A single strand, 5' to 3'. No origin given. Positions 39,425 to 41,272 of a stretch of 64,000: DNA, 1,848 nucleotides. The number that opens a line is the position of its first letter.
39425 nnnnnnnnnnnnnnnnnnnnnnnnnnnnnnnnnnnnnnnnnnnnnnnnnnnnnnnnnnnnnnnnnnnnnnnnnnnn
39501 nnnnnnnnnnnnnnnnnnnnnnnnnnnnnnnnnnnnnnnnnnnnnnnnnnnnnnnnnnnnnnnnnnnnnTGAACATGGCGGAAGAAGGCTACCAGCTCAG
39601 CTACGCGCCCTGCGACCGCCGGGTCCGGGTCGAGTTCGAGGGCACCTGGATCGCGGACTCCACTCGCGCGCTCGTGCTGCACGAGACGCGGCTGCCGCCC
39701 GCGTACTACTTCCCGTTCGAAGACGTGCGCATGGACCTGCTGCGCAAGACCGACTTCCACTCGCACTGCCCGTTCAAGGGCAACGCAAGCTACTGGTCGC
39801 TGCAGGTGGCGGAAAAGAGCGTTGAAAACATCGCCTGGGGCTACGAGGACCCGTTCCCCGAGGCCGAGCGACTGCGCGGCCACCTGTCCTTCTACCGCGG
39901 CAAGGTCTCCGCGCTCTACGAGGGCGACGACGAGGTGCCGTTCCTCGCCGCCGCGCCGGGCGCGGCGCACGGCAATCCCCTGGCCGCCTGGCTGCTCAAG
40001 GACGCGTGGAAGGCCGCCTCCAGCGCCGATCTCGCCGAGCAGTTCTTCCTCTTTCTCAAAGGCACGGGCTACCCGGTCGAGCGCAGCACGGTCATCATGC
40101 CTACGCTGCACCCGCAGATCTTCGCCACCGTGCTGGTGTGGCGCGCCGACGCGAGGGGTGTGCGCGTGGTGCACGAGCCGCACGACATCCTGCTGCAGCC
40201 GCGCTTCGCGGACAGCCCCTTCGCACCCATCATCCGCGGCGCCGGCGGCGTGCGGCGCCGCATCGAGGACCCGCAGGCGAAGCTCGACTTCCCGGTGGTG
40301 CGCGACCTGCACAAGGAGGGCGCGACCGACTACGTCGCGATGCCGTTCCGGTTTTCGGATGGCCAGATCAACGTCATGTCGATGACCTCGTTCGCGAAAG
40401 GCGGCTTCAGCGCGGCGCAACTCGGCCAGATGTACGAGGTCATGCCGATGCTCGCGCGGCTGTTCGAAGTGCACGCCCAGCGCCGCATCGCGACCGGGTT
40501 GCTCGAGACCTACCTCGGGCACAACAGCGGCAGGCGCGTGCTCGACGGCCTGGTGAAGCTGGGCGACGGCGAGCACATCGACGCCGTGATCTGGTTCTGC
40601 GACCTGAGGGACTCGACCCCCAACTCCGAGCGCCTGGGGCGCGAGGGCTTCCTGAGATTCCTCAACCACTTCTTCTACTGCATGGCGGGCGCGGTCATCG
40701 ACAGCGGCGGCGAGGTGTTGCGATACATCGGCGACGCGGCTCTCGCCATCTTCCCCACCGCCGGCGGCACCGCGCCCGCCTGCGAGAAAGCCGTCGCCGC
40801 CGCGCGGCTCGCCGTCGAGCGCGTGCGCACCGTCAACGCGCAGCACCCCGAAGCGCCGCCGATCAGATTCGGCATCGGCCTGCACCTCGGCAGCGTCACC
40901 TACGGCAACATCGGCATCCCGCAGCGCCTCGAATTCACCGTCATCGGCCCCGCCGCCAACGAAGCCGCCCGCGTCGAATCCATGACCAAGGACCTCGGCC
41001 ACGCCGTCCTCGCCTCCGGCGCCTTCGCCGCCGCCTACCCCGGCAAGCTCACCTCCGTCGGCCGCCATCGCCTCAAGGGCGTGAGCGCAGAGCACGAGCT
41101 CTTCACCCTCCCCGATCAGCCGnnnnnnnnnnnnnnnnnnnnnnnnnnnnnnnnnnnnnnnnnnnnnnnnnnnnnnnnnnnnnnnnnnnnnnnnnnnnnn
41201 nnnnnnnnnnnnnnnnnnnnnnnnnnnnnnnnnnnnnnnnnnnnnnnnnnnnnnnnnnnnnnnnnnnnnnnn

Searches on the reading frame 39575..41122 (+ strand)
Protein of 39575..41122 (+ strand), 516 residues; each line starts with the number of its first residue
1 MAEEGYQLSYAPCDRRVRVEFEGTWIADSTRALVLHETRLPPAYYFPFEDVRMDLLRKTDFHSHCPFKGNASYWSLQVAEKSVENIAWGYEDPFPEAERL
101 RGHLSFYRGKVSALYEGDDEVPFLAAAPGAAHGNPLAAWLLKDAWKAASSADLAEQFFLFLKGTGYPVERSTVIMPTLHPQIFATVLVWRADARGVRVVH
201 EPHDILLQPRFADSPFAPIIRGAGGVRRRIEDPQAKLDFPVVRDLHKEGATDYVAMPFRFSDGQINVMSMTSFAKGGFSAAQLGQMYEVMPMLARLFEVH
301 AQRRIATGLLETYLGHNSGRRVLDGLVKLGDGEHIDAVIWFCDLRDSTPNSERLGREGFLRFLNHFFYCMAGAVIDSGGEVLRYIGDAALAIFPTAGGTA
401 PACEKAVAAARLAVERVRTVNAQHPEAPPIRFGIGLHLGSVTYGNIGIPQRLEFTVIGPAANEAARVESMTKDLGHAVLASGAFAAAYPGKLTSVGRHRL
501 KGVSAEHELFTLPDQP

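Call 7: search_protein_families(library=pfam, proteins=[window:39575-41122:+], max_evalue=0.01)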
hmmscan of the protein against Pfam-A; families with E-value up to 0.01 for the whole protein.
window:39575-41122:+ (516 aa): 2 families
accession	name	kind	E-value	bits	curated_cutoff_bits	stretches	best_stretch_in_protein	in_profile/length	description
PF04248.19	NTP_transf_9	-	2.3e-34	117.5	22.1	1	17-108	1-92/93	Domain of unknown function (DUF427)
PF00211.25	Guanylate_cyc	-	2.2e-08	34.3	21.9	1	337-473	9-142/183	Adenylate and Guanylate cyclase catalytic domain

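Call 8: search_protein_families(library=ncbifam, proteins=[window:39575-41122:+], max_evalue=0.01)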
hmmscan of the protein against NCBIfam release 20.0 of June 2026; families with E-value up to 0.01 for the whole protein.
window:39575-41122:+ (516 aa): 0 families

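Call 9: find_homologous_proteins(query=window:39575-41122:+, max_evalue=0.00001)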
Query window:39575-41122:+ (516 aa): 3249 proteins with E <= 0.00001 among 8000 candidates; the best 120 are listed.
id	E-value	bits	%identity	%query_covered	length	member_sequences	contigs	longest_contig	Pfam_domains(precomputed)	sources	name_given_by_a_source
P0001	0.0e+0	1144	96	100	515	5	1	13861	PF00211.26,PF04248.20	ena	-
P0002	0.0e+0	1099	92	100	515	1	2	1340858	PF00211.26,PF04248.20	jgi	jgi:adenylate cyclase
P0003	0.0e+0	1066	89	100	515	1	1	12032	PF00211.26,PF04248.20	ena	-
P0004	0.0e+0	1056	89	100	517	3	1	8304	PF00211.26,PF04248.20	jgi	-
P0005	0.0e+0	1045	87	100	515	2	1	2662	PF00211.26,PF04248.20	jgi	-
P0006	0.0e+0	1044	87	100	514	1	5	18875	PF00211.26,PF04248.20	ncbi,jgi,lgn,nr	ncbi:MAG TPA: DUF427 domain-containing protein [Burkholderiales bacterium]|jgi:class 3 adenylate cyc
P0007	0.0e+0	1026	86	99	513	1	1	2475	PF00211.26,PF04248.20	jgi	-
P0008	1.9e-280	949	79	99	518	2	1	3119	PF00211.26,PF04248.20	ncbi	ncbi:MAG: DUF427 domain-containing protein, partial [Burkholderiales bacterium]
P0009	5.3e-275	931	77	99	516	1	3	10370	PF00211.26,PF04248.20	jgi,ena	-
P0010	3.5e-273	925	77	99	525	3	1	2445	PF00211.26,PF04248.20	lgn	-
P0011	9.3e-271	917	76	99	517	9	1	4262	PF00211.26,PF04248.20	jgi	-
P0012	1.1e-264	897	77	99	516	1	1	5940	PF00211.26,PF04248.20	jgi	jgi:class 3 adenylate cyclase/uncharacterized protein (DUF427 family)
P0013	1.3e-262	890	76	98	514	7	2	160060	PF00211.26,PF04248.20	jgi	jgi:adenylate cyclase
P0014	8.2e-261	884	73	100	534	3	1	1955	PF00211.26,PF04248.20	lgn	-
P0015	1.9e-260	883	75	99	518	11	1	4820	PF00211.26,PF04248.20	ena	-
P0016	2.6e-260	883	76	99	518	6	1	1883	PF00211.26,PF04248.20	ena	-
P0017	4.5e-260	882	73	99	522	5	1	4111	PF00211.26,PF04248.20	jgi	jgi:adenylate cyclase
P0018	2.5e-257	873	73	98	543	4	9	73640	PF00211.26,PF04248.20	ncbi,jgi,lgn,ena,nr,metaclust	ncbi:MAG: hypothetical protein A2Z64_05275 [Betaproteobacteria bacterium RIFCSPLOWO2_02_67_12]|nr:MA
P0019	8.9e-257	871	72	99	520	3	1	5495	PF00211.26,PF04248.20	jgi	-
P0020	4.8e-256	869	73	98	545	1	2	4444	PF00211.26,PF04248.20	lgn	-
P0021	2.5e-255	866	72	99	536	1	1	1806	PF00211.26,PF04248.20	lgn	-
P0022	2.5e-255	866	73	99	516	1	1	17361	PF00211.26,PF04248.20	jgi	jgi:class 3 adenylate cyclase/uncharacterized protein (DUF427 family)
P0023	5.4e-254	862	73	99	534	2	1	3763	PF00211.26,PF04248.20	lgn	-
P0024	1.5e-253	860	72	99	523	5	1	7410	PF00211.26,PF04248.20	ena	-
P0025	2.0e-253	860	73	98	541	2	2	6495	PF00211.26,PF04248.20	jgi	jgi:adenylate cyclase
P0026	2.4e-253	860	72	99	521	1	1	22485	PF00211.26,PF04248.20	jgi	jgi:class 3 adenylate cyclase/uncharacterized protein (DUF427 family)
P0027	2.7e-253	859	72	98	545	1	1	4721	PF00211.26,PF04248.20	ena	-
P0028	3.5e-253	859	72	98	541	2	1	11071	PF00211.26,PF04248.20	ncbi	-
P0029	3.7e-253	859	72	99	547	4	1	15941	PF00211.26,PF04248.20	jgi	jgi:class 3 adenylate cyclase/uncharacterized protein (DUF427 family)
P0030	7.5e-253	858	71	99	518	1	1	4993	PF00211.26,PF04248.20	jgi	jgi:adenylate cyclase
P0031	7.5e-253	858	72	98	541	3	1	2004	PF00211.26,PF04248.20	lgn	-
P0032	1.8e-252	857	71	99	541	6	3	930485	PF00211.26,PF04248.20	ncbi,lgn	-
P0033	3.1e-252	856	72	99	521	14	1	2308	PF00211.26,PF04248.20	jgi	jgi:adenylate cyclase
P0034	5.9e-252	855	73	98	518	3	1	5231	PF00211.26,PF04248.20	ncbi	-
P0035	1.7e-251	854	71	99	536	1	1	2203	PF00211.26,PF04248.20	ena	-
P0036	2.7e-251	853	71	99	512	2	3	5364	PF00211.26,PF04248.20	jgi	-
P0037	4.1e-251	852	72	99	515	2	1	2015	PF00211.26,PF04248.20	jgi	jgi:class 3 adenylate cyclase/uncharacterized protein (DUF427 family)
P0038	5.2e-251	852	71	99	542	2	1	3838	PF00211.26,PF04248.20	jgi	jgi:class 3 adenylate cyclase/uncharacterized protein (DUF427 family)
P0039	1.4e-250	851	72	99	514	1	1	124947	PF00211.26,PF04248.20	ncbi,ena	-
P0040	7.1e-250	848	71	98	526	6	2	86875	PF00211.26,PF04248.20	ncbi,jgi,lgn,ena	-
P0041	8.7e-250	848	70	99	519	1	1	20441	PF00211.26,PF04248.20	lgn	-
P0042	1.0e-249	848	72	99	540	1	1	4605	PF00211.26,PF04248.20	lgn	-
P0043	6.2e-249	845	72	98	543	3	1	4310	PF00211.26,PF04248.20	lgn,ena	-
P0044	1.3e-248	844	70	99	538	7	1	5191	PF00211.26,PF04248.20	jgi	jgi:adenylate cyclase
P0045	1.9e-248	844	71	99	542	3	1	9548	PF00211.26,PF04248.20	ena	-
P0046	1.6e-247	840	71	99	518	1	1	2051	PF00211.26,PF04248.20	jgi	-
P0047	1.9e-247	840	71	98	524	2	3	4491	PF00211.26,PF04248.20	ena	-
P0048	2.0e-247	840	70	99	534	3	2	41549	PF00211.26,PF04248.20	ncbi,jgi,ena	-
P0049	1.0e-246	838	69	99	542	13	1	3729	PF00211.26,PF04248.20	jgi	-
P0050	7.6e-246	835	69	99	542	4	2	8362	PF00211.26,PF04248.20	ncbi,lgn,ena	-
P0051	1.3e-245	834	70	99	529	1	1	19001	PF00211.26,PF04248.20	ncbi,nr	ncbi:MAG: DUF427 domain-containing protein [Betaproteobacteria bacterium]|nr:DUF427 domain-containin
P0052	2.6e-245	833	69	99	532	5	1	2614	PF00211.26,PF04248.20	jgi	-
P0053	3.6e-245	833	70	99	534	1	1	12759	PF00211.26,PF04248.20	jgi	jgi:adenylate cyclase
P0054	1.0e-244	831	70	98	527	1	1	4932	PF00211.26,PF04248.20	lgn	-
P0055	1.2e-244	831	70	99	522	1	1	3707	PF00211.26,PF04248.20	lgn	-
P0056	9.9e-244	828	69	99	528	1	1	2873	PF00211.26,PF04248.20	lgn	-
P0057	1.2e-243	828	70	99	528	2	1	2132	PF00211.26,PF04248.20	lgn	-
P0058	9.3e-243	825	70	99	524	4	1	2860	PF00211.26,PF04248.20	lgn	-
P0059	1.5e-242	824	70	99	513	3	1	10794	PF00211.26,PF04248.20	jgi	jgi:class 3 adenylate cyclase/uncharacterized protein (DUF427 family)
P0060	1.8e-242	824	70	99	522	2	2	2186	PF00211.26,PF04248.20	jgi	jgi:class 3 adenylate cyclase/uncharacterized protein (DUF427 family)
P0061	7.0e-242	822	70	99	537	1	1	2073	PF00211.26,PF04248.20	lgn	-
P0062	8.2e-242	822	70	99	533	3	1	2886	PF00211.26,PF04248.20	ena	-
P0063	1.4e-241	821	69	99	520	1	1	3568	PF00211.26,PF04248.20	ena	-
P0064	6.5e-241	819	71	97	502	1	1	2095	PF00211.26,PF04248.20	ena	-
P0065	7.7e-241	818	70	100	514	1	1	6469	PF00211.26,PF04248.20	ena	-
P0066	1.2e-240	818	73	93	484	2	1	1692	PF00211.26,PF04248.20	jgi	jgi:class 3 adenylate cyclase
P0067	1.4e-240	818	69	99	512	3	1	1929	PF00211.26,PF04248.20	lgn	-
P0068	3.5e-240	816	69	98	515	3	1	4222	PF00211.26,PF04248.20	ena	-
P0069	3.8e-239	813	69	99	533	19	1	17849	PF00211.26,PF04248.20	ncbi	-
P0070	5.8e-239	812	69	99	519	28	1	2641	PF00211.26,PF04248.20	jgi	jgi:adenylate cyclase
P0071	2.7e-238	810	68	99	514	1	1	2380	PF00211.26,PF04248.20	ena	-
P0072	3.9e-238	809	69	99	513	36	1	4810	PF00211.26,PF04248.20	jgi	jgi:class 3 adenylate cyclase/uncharacterized protein (DUF427 family)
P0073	7.0e-238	809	69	99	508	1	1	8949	PF00211.26,PF04248.20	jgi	jgi:class 3 adenylate cyclase/uncharacterized protein (DUF427 family)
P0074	9.4e-238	808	69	98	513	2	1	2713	PF00211.26,PF04248.20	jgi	jgi:class 3 adenylate cyclase/uncharacterized protein (DUF427 family)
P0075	1.0e-237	808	68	99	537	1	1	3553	PF00211.26,PF04248.20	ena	-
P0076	1.7e-237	807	68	99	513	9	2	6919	PF00211.26,PF04248.20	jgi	-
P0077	1.9e-237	807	67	99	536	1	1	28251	PF00211.26,PF04248.20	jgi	-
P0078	3.6e-237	806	71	97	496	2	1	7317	PF00211.26,PF04248.20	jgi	jgi:class 3 adenylate cyclase/uncharacterized protein (DUF427 family)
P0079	5.0e-237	806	68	99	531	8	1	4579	PF00211.26,PF04248.20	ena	-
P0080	6.8e-237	805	69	99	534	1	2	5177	PF00211.26,PF04248.20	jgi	jgi:adenylate cyclase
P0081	7.1e-237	805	71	98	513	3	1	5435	PF00211.26,PF04248.20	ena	-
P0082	7.4e-237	805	69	99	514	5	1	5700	PF00211.26,PF04248.20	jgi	jgi:adenylate cyclase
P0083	9.8e-237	805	69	98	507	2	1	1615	PF00211.26,PF04248.20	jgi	jgi:class 3 adenylate cyclase/uncharacterized protein (DUF427 family)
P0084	1.0e-236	805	69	98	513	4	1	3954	PF00211.26,PF04248.20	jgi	jgi:adenylate cyclase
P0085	2.5e-236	804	69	99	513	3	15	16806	PF00211.26,PF04248.20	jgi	jgi:class 3 adenylate cyclase/uncharacterized protein (DUF427 family)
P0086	1.0e-235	802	69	99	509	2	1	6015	PF00211.26,PF04248.20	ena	-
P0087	1.1e-235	801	67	99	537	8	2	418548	PF00211.26,PF04248.20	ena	-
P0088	1.3e-235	801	68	99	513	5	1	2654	PF00211.26,PF04248.20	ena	-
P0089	1.4e-235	801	69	99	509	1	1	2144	PF00211.26,PF04248.20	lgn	-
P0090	5.9e-235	799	70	97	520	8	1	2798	PF00211.26,PF04248.20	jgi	jgi:adenylate cyclase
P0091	1.2e-234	798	70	98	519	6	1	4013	PF00211.26,PF04248.20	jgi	jgi:adenylate cyclase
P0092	1.2e-234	798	68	99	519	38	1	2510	PF00211.26,PF04248.20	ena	-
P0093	2.5e-234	797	68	99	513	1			PF00211.26,PF04248.20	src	-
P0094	2.8e-234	797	67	99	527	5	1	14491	PF00211.26,PF04248.20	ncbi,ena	-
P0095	5.0e-234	796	67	100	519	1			PF00211.26,PF04248.20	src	-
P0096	5.6e-234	796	69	98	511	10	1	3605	PF00211.26,PF04248.20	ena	-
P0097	5.9e-234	796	70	98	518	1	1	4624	PF00211.26,PF04248.20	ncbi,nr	ncbi:MAG TPA: DUF427 domain-containing protein [Burkholderiales bacterium]|nr:DUF427 domain-containi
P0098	6.6e-234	796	69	99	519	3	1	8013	PF00211.26,PF04248.20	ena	-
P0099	1.1e-233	795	69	99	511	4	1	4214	PF00211.26,PF04248.20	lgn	-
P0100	2.2e-233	794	68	99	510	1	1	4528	PF00211.26,PF04248.20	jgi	-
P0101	3.5e-233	793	69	99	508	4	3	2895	PF00211.26,PF04248.20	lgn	-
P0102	3.5e-233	793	69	98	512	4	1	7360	PF00211.26,PF04248.20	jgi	jgi:class 3 adenylate cyclase/uncharacterized protein (DUF427 family)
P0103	4.3e-233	793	69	98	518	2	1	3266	PF00211.26,PF04248.20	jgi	-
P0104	4.4e-233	793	69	99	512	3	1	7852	PF00211.26,PF04248.20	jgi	jgi:adenylate cyclase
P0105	4.9e-233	793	68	99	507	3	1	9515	PF00211.26,PF04248.20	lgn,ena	-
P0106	2.3e-232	790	69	98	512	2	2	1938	PF00211.26,PF04248.20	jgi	jgi:class 3 adenylate cyclase/uncharacterized protein (DUF427 family)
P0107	4.1e-232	790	66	99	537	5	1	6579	PF04248.20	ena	-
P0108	5.1e-232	789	70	96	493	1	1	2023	PF00211.26,PF04248.20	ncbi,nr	ncbi:MAG TPA: DUF427 domain-containing protein, partial [Burkholderiales bacterium]|nr:DUF427 domain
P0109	5.8e-232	789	68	99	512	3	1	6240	PF00211.26,PF04248.20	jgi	jgi:class 3 adenylate cyclase/uncharacterized protein (DUF427 family)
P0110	7.9e-232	789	67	99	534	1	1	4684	PF00211.26,PF04248.20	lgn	-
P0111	3.7e-231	786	68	98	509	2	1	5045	PF00211.26,PF04248.20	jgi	-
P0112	8.0e-231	785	68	99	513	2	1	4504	PF00211.26,PF04248.20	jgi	jgi:adenylate cyclase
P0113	1.3e-230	785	65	99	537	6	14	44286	PF00211.26,PF04248.20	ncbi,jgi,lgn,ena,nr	ncbi:MAG: DUF427 domain-containing protein [Rhodospirillales bacterium]|jgi:class 3 adenylate cyclas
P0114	1.5e-230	784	70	98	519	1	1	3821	PF00211.26,PF04248.20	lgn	-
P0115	1.9e-230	784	68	99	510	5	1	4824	PF00211.26,PF04248.20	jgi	jgi:class 3 adenylate cyclase/uncharacterized protein (DUF427 family)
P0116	4.2e-230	783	67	99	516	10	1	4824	PF00211.26,PF04248.20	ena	-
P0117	8.6e-230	782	72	90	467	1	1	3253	PF00211.26,PF04248.20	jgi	jgi:adenylate cyclase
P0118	9.9e-230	782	65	99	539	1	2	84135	PF00211.26,PF04248.20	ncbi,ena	-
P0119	1.4e-229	781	66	99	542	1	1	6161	PF00211.26,PF04248.20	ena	-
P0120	3.3e-229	780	69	99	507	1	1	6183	PF00211.26,PF04248.20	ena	-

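Call 11: find_related_loci(query=A1, collection=genome_contigs, flank=8000)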
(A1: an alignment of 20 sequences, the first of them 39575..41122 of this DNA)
Query A1 (516 aa) in genome_contigs; peptide patterns used: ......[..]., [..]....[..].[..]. (x = any residue, [..] = any of these).
599 stretches matched a pattern (row limit reached: there are more); 588 encode a relative of the query (tblastn E <= 1e-3); the best 80 are kept; 80 distinct loci.
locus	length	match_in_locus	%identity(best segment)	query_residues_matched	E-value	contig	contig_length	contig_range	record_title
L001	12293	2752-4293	87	1-515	0e+0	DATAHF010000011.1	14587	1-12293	MAG TPA_asm: Burkholderiales bacterium isolate SMAG_U6848 k141_1492990, whole genome shotgun sequence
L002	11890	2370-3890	73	6-512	0e+0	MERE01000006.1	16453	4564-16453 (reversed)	MAG: Betaproteobacteria bacterium RIFCSPLOWO2_02_FULL_68_150 rifcsplowo2_02_scaffold_10488, whole genome shotgun sequenc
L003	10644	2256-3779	71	6-513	0e+0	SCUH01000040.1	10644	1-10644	MAG: Betaproteobacteria bacterium isolate FW602_bin.30 FW602_bin.30-15597, whole genome shotgun sequence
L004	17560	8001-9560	67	6-515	0e+0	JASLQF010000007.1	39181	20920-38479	MAG: Rhodospirillales bacterium isolate Arabian11_MAG_77 c_000000229552, whole genome shotgun sequence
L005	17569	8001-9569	63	3-515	0e+0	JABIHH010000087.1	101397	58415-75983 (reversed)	MAG: Rhodospirillaceae bacterium isolate SI053_bin63 k141_875772, whole genome shotgun sequence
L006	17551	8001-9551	62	6-512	0e+0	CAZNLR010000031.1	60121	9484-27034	MAG TPA_asm: uncultured Rhodospirillaceae bacterium isolate SRP200020_co5_401 genome assembly, contig: NODE_712_length_6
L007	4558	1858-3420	62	3-513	0e+0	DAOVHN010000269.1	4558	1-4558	MAG TPA_asm: Pseudomonadota bacterium isolate CSMAG_1342 CSMAG_1342_k141_4893448_length_4558_cov_11.6916, whole genome s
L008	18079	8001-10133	61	6-513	0e+0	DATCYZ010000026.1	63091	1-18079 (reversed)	MAG TPA_asm: Burkholderiales bacterium isolate SMAG_U57 k141_998125, whole genome shotgun sequence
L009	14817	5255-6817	62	2-513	0e+0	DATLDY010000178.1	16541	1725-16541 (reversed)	MAG TPA_asm: Burkholderiales bacterium isolate SMAG_U14362 k141_3978688, whole genome shotgun sequence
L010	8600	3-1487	63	27-512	0e+0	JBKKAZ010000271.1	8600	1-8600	MAG: Casimicrobiaceae bacterium isolate swi_bin.328 S1Ck127_11682558_flag_0_multi_37.1768_len_8600, whole genome shotgun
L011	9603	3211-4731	63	6-513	0e+0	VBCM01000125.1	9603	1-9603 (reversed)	MAG: Betaproteobacteria bacterium isolate BP_17 14_0903_12_30cm_scaffold_12906, whole genome shotgun sequence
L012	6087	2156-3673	60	6-512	0e+0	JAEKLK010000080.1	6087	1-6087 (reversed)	MAG: Betaproteobacteria bacterium isolate UL_67_12 UL_S35_scaffold_1866, whole genome shotgun sequence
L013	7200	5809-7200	63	6-462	0e+0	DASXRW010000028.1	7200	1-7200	MAG TPA_asm: Burkholderiales bacterium isolate SMAG_U4650 k141_834451, whole genome shotgun sequence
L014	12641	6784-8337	67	6-514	0e+0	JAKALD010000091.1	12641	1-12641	MAG: Proteobacteria bacterium isolate WY5.bin10 NODE_8515_length_12641_cov_1.516541, whole genome shotgun sequence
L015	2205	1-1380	59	63-513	0e+0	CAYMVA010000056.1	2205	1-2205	MAG TPA_asm: uncultured Enterobacteriaceae bacterium isolate binchicken_co165_281 genome assembly, contig: k141_98827, w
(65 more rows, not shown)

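Call 13: find_encoding_contigs(protein=P0002, flank=8000, max_places=2)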
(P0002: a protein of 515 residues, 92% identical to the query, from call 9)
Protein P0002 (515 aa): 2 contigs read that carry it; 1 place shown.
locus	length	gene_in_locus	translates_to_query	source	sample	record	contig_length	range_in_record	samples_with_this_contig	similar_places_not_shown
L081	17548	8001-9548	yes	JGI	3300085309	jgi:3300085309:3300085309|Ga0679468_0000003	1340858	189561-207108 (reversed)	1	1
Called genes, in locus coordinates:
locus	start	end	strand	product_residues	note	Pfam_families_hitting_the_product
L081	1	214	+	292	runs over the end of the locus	PF03401:TctC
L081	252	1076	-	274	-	PF00248:Aldo_ket_red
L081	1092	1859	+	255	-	PF02146:SIR2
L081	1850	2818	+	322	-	PF03401:TctC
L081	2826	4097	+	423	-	PF00355:Rieske, PF19301:LigXa_C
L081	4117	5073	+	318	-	PF03401:TctC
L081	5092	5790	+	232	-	PF00775:Dioxygenase_C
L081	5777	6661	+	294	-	PF04909:Amidohydro_2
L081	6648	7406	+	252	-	PF00106:adh_short, PF08659:KR, PF13561:adh_short_C2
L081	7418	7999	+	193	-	PF01161:PBP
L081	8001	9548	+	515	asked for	PF04248:NTP_transf_9, PF00211:Guanylate_cyc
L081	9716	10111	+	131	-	PF00072:Response_reg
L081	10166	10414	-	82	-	-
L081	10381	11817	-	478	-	PF16952:Gln-synt_N_2 (weak), PF00120:Gln-synt_C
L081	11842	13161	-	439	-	PF00355:Rieske, PF19301:LigXa_C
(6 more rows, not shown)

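Call 14: find_encoding_contigs(protein=P0001, flank=8000, max_places=2)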
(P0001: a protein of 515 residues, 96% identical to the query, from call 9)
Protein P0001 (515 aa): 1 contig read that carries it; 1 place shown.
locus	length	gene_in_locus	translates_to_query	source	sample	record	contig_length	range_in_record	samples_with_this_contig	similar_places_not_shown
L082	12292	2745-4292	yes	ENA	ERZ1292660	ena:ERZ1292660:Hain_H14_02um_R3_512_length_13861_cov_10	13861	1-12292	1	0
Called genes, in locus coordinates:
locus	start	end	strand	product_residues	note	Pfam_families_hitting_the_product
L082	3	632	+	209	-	?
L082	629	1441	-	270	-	PF00248:Aldo_ket_red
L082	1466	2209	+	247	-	PF02146:SIR2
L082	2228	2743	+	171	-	PF01161:PBP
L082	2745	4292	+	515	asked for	PF04248:NTP_transf_9, PF00211:Guanylate_cyc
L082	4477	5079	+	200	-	-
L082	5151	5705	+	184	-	-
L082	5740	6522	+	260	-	-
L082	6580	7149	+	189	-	PF00574:CLP_protease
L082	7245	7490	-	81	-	-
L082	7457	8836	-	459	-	PF00120:Gln-synt_C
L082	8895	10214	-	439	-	PF00355:Rieske, PF19301:LigXa_C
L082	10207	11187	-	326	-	PF02311:AraC_binding (faint), PF07883:Cupin_2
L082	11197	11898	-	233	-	PF00005:ABC_tran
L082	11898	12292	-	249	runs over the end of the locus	PF00005:ABC_tran, PF13304:AAA_21 (faint), PF12399:BCA_ABC_TP_C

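Call 15: find_encoding_contigs(protein=P0003, flank=8000, max_places=2)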
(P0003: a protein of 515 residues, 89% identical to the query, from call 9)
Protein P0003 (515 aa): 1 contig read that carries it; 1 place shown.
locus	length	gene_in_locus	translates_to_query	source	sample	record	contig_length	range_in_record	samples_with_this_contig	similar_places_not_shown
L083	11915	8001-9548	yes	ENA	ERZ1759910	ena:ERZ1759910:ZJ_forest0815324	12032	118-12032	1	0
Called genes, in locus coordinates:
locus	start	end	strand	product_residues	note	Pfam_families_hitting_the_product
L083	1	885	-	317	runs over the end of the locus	PF03401:TctC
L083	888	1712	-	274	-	PF00248:Aldo_ket_red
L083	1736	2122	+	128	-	PF00072:Response_reg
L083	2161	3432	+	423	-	PF00355:Rieske, PF19301:LigXa_C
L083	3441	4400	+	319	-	PF03401:TctC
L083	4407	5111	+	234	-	PF13620:CarboxypepD_reg (faint), PF00775:Dioxygenase_C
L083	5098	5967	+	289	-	PF04909:Amidohydro_2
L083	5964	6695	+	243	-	PF00106:adh_short, PF08659:KR, PF13561:adh_short_C2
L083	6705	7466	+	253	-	PF02146:SIR2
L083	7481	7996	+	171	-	PF01161:PBP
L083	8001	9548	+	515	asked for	PF04248:NTP_transf_9, PF00211:Guanylate_cyc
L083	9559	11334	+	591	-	PF00672:HAMP (weak), PF00211:Guanylate_cyc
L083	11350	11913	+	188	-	?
